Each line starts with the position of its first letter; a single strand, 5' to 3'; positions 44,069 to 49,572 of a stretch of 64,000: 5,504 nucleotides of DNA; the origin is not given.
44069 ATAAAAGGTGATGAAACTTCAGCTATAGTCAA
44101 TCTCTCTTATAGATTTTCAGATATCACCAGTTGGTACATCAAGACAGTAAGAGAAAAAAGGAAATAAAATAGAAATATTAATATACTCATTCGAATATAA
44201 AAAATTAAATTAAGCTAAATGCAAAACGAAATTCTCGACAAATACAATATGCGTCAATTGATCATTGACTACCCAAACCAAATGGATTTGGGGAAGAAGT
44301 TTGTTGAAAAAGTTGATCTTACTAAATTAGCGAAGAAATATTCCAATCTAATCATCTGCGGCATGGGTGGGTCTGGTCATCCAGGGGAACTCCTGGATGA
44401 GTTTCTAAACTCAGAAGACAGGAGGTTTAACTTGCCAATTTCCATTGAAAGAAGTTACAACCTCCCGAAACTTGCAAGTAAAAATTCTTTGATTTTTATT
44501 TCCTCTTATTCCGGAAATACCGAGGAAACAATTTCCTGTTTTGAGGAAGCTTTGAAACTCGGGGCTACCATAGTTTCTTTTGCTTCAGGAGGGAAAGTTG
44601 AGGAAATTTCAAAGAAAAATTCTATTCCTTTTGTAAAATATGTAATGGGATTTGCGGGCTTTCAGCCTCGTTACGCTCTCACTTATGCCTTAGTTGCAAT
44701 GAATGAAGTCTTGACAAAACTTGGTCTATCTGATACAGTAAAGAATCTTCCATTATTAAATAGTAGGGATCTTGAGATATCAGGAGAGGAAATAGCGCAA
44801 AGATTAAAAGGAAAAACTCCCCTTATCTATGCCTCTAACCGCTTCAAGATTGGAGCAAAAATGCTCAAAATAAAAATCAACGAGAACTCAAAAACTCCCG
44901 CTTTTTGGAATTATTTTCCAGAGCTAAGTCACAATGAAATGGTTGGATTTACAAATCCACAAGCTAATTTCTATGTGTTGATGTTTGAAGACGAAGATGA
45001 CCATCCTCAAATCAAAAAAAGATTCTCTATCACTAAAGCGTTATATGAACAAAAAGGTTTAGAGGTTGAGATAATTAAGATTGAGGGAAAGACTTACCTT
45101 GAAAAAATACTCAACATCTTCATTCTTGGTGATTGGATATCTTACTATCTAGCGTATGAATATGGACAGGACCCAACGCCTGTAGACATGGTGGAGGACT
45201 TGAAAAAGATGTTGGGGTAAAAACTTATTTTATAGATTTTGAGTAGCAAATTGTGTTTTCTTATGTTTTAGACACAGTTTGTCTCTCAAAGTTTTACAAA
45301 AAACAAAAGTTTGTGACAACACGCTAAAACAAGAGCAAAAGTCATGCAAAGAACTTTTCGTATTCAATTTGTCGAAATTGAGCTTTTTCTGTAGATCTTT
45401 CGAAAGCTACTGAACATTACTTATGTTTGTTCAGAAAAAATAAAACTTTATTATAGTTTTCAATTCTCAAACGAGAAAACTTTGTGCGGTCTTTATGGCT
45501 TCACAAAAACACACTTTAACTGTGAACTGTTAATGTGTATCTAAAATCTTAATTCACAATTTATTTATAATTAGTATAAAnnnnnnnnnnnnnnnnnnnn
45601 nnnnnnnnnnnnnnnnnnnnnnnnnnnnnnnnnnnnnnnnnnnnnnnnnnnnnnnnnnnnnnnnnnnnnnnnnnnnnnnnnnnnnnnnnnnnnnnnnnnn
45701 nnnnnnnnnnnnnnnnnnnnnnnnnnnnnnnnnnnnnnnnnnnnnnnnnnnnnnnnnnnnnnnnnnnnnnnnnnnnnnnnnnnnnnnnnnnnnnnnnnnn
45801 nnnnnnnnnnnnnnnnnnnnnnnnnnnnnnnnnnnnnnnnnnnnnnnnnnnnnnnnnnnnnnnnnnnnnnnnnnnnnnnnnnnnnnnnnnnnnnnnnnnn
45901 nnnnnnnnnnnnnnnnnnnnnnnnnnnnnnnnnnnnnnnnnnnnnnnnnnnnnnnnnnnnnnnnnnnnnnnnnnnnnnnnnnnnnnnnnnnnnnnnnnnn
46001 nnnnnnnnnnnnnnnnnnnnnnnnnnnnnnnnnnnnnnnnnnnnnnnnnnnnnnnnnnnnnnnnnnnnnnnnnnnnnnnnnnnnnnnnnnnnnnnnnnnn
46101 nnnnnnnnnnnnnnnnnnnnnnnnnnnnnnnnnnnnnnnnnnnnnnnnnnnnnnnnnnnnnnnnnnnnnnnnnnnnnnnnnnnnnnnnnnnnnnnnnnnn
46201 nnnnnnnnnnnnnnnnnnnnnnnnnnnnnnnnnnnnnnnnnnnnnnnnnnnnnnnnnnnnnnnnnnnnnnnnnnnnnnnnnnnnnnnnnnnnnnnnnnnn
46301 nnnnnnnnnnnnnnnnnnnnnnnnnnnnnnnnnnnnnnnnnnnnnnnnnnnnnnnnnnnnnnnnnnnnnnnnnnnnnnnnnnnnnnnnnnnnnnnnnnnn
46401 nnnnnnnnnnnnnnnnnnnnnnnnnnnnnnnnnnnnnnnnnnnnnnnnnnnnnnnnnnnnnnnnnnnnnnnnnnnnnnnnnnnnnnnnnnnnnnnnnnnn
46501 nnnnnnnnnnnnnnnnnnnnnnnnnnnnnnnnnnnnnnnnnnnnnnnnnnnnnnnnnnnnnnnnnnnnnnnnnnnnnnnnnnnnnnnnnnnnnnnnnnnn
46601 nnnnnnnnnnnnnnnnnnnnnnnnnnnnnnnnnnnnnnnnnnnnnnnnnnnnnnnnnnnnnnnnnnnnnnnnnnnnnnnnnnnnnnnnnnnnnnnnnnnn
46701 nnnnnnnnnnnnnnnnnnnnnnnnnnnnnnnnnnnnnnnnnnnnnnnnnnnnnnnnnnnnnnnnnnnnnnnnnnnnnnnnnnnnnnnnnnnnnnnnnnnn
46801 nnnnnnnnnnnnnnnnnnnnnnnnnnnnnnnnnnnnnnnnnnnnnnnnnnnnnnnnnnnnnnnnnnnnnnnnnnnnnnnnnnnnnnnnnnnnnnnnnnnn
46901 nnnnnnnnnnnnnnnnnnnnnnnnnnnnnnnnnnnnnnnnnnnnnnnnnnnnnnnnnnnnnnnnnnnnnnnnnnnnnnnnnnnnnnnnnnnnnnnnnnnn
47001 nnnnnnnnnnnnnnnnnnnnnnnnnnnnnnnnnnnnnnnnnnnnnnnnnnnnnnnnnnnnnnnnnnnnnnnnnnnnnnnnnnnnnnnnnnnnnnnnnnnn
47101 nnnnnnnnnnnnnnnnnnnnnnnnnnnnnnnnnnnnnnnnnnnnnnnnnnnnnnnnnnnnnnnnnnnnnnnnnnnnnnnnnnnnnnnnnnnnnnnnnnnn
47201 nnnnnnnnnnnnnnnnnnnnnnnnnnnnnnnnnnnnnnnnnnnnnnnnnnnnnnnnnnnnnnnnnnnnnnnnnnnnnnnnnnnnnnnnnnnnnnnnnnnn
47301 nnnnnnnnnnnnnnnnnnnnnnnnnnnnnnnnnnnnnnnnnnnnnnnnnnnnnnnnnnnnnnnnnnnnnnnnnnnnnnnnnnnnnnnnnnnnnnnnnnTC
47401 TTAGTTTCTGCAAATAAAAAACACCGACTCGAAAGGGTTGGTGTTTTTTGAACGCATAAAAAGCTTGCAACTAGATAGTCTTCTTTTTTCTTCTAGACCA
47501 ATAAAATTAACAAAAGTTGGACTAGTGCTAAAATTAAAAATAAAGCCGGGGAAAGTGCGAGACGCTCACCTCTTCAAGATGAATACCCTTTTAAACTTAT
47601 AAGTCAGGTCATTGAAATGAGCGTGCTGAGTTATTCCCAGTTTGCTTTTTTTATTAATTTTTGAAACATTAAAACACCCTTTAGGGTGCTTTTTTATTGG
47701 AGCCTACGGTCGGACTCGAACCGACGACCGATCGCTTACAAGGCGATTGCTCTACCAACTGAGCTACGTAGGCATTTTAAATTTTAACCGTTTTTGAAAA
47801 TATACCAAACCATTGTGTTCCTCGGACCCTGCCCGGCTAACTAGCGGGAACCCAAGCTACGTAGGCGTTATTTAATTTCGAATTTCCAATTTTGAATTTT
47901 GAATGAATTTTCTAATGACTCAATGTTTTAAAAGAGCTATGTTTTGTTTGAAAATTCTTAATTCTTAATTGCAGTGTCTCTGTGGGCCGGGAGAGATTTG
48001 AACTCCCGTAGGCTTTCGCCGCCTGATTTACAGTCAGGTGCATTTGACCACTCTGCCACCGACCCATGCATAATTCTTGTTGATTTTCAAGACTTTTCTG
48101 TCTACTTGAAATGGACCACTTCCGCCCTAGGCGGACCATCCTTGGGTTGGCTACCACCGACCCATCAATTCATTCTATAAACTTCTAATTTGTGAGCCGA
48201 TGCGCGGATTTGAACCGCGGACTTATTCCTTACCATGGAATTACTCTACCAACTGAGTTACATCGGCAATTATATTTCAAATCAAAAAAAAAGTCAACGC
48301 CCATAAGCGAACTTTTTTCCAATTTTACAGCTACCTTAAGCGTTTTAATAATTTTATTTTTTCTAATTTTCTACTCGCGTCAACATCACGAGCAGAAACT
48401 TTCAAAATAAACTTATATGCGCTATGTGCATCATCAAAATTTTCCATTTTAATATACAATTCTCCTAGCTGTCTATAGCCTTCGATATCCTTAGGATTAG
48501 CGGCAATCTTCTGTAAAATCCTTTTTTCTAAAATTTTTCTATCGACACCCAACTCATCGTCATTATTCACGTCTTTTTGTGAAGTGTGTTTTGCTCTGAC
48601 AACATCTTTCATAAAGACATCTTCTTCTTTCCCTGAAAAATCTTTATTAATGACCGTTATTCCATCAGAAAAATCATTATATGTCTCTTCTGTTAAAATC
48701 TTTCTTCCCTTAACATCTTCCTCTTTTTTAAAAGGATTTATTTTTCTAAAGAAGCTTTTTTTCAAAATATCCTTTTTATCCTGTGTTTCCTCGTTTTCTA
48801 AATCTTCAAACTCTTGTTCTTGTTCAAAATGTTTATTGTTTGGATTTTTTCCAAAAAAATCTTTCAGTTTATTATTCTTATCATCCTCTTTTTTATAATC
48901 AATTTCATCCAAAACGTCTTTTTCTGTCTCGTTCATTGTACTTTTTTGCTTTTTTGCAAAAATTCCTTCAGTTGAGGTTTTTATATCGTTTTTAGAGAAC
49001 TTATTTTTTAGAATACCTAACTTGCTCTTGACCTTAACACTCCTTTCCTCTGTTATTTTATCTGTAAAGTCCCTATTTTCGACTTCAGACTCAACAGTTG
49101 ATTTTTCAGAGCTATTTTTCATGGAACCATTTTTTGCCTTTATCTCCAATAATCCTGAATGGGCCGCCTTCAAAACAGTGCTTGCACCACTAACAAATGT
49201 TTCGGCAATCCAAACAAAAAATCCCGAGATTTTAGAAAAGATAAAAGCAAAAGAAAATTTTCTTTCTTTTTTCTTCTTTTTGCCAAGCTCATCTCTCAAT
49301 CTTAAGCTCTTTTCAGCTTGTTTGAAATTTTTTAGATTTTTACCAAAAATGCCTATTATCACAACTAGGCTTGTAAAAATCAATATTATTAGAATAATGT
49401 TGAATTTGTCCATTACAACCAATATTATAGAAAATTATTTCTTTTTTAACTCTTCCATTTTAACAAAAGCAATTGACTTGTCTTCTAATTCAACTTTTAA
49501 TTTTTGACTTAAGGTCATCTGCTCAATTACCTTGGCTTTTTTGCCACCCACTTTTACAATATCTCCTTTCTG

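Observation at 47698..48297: tRNA operon in which two tRNAs are preceded by exact 12-nt copies of their own 5' ends fused to GC-rich hairpins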

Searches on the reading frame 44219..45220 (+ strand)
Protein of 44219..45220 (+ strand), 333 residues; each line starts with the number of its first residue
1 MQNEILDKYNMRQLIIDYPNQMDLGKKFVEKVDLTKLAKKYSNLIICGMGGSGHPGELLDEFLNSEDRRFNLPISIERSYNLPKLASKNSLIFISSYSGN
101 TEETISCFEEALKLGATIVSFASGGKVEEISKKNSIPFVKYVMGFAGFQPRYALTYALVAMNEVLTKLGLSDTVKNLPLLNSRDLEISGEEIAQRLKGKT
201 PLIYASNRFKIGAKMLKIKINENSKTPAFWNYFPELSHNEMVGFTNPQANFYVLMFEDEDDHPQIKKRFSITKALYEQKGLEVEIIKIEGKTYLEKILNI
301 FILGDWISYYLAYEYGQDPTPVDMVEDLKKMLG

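Call 11: search_protein_families(library=pfam, proteins=[window:44219-45220:+])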
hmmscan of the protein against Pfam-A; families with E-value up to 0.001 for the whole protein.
window:44219-45220:+ (333 aa): 1 family
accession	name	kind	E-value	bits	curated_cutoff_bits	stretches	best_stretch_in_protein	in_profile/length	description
PF10432.14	bact-PGI_C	-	1.7e-46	158.4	24.5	1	190-332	6-151/151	Bacterial phospho-glucose isomerase C-terminal SIS domain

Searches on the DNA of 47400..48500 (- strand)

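Call 4: search_rna_families(source=window, start=47400, end=48500, threshold=evalue, max_evalue=10, show_alignments=6)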
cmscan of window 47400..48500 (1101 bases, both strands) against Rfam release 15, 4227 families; matches with E-value up to 10: 20.
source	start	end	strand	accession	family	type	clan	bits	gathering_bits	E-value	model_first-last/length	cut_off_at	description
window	47701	47773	-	RF00005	tRNA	Gene; tRNA;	CL00001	74.2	29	3.8e-16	1-71/71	no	tRNA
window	48195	48267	-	RF00005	tRNA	Gene; tRNA;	CL00001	67.5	29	2.6e-14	1-71/71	no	tRNA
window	47983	48065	-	RF00005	tRNA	Gene; tRNA;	CL00001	60.4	29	2.4e-12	1-71/71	no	tRNA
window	47598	47730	+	RF02194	HPnc0260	Gene; antisense;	-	25.5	59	5.3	1-156/156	no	Bacterial antisense RNA HPnc0260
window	47625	47698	+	RF01859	Phe_leader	Cis-reg; leader;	-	23.1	55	0.35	1-125/125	no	Phenylalanine leader peptide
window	47700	47773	+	RF04354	Plastid-ycf2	Cis-reg;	-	22.4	65.7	0.074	1-75/75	no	Plastid-ycf2 5UTR RNA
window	47400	47460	+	RF02362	Yfr10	Gene; sRNA;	-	20.7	43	2.9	19-78/78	5'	Cyanobacterial functional RNA 10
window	47867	47918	-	RF03002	lysM-Prevotella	Cis-reg;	-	20.2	66.6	3.3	1-66/66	no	lysM-Prevotella RNA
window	48282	48356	-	RF02074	STnc240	Gene; sRNA;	-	19.1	55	7.6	1-77/77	no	Enterobacterial sRNA STnc240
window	47538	47656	+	RF02969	DUF3800-I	Gene; sRNA;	-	18.7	44.2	5.3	1-115/115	no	DUF3800-I RNA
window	47672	47731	-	RF02236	asX2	Gene; sRNA;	-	18.1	70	0.95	1-87/87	no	Xanthomonas sRNA asX2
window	47614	47698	+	RF00106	RNAI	Gene; antisense;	-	17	47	2.4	1-102/102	no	RNAI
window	47507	47655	+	RF00113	SIB_RNA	Gene; antitoxin;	-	16.9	56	2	1-147/147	no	Short Intergenic Abundant RNA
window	48356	48412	-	RF03387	mir-1902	Gene; miRNA;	-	16.8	80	4.2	1-79/79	no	mir-1902 microRNA precursor family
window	48386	48442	-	RF02419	Spd-sr37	Gene; sRNA;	-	16.7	45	6.4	1-67/67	no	Streptococcus sRNA Spd-sr37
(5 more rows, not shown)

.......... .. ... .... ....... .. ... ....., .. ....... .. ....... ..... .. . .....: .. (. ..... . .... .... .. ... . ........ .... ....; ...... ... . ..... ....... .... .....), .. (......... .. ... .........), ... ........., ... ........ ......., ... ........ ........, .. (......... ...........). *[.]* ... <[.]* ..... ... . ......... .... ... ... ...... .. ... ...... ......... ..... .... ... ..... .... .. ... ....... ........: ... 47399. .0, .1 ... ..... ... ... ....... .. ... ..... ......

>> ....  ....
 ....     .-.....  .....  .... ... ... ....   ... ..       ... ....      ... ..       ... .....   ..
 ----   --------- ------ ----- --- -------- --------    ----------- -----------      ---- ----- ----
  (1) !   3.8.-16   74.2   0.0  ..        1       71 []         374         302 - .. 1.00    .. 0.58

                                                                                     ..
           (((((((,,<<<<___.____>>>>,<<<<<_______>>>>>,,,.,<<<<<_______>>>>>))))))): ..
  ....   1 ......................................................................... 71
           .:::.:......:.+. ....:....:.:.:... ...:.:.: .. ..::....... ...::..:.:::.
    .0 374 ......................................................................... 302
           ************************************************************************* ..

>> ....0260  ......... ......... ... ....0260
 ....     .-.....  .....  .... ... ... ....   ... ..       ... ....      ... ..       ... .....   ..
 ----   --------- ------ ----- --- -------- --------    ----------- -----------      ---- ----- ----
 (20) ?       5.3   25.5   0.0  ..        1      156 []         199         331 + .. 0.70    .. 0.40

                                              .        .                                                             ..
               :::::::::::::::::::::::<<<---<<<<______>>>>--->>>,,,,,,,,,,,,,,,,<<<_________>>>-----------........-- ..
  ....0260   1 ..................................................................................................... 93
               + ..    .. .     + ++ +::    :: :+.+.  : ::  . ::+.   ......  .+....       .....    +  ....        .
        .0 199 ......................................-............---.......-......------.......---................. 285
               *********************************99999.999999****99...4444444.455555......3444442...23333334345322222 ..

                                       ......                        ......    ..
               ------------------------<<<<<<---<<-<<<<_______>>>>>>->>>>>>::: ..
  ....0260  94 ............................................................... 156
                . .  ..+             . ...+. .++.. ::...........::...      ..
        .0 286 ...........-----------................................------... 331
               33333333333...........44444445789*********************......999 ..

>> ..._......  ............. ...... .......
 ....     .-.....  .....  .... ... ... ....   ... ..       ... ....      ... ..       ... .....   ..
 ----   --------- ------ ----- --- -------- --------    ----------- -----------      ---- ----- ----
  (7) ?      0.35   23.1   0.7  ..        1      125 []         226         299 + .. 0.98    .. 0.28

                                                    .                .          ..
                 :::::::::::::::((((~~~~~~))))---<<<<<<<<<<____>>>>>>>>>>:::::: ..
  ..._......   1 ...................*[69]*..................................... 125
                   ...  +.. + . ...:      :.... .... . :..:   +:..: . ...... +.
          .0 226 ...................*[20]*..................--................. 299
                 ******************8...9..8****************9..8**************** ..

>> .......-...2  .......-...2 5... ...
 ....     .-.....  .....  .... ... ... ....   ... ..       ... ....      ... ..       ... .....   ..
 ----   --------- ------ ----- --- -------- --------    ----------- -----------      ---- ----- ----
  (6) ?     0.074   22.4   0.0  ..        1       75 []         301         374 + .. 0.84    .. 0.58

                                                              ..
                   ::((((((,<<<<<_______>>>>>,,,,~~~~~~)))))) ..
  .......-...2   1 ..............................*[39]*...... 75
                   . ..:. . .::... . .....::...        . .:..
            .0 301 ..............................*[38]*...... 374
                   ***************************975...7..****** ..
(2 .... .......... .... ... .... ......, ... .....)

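Call 69: search_dna_similar(query=window:48068-48153:-, collection=phages, mode=distant, max_evalue=1, max_rows=8)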
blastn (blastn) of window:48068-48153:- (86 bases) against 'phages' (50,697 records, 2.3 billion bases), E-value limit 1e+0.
Records with a match: 2; places in all: 2; records where one place covers at least 80% of the query: 0.
Best place of each record, by identity: 80-90% 2.
By first word of the organism name: Bacillus 2.
By host as written in the record: Bacillus megaterium str. ATCC 43725 2.
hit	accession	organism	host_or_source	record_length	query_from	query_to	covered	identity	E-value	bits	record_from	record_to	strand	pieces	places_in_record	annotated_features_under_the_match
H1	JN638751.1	Bacillus phage G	Bacillus megaterium str. ATCC 43725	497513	46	83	44%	81.6%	7e-1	38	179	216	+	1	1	1: gp1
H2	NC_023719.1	Bacillus phage G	Bacillus megaterium str. ATCC 43725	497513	46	83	44%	81.6%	7e-1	38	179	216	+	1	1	1: gp1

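Call 70: search_dna_similar(query=window:47774-47854:-, collection=phages, mode=distant, max_evalue=1, max_rows=8)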
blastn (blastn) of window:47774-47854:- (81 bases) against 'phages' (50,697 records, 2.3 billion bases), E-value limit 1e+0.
Records with a match: 2; places in all: 2; records where one place covers at least 80% of the query: 0.
Best place of each record, by identity: 90-95% 2.
By first word of the organism name: Streptococcus 1; Microvirus 1.
By host as written in the record: Streptococcus suis S95G 1; Marmota flaviventris 1.
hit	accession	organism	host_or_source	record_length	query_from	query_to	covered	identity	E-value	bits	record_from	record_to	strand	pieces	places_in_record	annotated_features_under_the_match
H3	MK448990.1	Streptococcus phage Javan584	Streptococcus suis S95G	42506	49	74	32%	92.3%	2e-1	39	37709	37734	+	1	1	tail assembly protein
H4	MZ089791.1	Microvirus mar45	Marmota flaviventris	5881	48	73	32%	92.3%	2e-1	39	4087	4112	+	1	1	replication initiator protein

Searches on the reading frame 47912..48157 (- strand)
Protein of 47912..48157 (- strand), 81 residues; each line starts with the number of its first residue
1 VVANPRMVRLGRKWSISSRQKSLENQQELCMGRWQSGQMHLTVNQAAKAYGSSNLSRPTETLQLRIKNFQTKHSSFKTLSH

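Call 35: find_encoding_contigs(protein=window:47912-48157:-, flank=3000, max_places=10)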
Protein window:47912-48157:- (81 aa): no gene with exactly this product is on record in the collection.

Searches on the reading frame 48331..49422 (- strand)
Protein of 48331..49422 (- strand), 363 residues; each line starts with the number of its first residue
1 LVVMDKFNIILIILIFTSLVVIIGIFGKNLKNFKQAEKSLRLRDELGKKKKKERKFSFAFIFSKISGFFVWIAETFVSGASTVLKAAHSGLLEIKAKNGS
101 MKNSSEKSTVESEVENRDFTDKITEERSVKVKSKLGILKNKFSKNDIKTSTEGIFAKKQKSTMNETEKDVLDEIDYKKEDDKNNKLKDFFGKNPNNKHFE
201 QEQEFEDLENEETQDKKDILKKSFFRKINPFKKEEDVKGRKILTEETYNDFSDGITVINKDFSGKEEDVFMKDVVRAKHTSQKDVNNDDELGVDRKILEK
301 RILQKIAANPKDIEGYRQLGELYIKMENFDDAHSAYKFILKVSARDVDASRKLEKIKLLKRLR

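Call 11: search_protein_families(library=pfam, proteins=[window:48331-49422:-])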
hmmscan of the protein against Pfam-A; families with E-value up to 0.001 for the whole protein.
window:48331-49422:- (363 aa): 0 families

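Call 22: find_encoding_contigs(protein=window:48331-49422:-, flank=3000, max_places=10)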
Protein window:48331-49422:- (363 aa): no gene with exactly this product is on record in the collection.

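Call 34: find_encoding_contigs(protein=window:48331-49413:-, flank=3000, max_places=10)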
Protein window:48331-49413:- (360 aa): 1 contig read that carries it; 1 place shown.
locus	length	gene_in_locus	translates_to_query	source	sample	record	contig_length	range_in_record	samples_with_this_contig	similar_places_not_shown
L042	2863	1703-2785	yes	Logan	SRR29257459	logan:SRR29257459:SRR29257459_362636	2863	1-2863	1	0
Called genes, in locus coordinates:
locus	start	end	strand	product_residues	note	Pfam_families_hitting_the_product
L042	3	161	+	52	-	?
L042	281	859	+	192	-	PF00889:EF_TS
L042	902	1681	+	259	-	PF04468:PSP1, PF28472:PSP1_3rd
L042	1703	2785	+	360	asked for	-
